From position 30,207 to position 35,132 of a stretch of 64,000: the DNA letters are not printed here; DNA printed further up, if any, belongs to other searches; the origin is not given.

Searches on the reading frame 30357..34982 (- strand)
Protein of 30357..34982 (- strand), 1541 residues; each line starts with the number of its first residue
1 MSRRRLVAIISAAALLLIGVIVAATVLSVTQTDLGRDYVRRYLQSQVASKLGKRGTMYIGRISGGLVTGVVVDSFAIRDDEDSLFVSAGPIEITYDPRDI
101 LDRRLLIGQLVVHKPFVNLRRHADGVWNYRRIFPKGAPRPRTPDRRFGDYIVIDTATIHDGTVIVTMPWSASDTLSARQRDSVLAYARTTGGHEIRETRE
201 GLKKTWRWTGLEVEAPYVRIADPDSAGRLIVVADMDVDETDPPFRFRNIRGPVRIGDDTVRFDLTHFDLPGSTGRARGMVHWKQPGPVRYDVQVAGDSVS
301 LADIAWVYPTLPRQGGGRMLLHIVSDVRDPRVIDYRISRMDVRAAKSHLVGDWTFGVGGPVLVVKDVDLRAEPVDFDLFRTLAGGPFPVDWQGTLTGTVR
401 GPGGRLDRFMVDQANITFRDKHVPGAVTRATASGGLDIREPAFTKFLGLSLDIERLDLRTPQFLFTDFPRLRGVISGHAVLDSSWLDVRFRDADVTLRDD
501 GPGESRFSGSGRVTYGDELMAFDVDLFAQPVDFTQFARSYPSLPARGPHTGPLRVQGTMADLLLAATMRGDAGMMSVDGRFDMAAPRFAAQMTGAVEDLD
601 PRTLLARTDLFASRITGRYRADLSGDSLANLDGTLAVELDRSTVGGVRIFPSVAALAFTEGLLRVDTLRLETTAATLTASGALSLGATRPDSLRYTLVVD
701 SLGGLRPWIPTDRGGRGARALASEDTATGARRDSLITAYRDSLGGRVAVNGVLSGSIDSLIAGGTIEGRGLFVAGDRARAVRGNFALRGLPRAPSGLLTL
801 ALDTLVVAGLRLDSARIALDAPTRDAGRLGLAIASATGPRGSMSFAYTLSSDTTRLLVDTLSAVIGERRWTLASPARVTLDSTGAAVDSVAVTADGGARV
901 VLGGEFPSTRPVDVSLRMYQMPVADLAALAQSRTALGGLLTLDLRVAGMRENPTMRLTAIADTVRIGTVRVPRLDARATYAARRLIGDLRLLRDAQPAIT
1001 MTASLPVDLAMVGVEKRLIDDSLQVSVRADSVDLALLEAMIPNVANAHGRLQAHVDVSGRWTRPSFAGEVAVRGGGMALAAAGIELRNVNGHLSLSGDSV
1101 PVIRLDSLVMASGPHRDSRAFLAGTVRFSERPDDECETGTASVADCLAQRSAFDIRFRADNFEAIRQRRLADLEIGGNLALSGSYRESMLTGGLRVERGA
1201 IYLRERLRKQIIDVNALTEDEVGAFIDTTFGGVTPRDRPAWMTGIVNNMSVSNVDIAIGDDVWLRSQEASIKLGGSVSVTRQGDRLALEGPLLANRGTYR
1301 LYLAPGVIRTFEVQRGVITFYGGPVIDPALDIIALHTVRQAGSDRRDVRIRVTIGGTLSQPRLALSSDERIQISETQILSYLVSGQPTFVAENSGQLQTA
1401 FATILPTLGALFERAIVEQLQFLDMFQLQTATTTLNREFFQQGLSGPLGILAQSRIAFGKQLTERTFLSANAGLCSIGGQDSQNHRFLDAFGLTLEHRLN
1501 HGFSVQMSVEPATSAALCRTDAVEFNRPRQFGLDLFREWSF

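Call 64: search_protein_families(library=pfam, proteins=[window:30357-34982:-])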
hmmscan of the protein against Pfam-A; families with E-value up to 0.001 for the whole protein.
window:30357-34982:- (1541 aa): 2 families
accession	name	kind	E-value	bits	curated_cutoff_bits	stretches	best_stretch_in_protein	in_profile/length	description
PF04357.19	TamB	-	7.6e-38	131.2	22.4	1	1148-1512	24-368/381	TamB, inner membrane protein subunit of TAM complex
PF05359.17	DUF748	-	3.2e-06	25.9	50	1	14-144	18-144/1037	Domain of Unknown Function (DUF748)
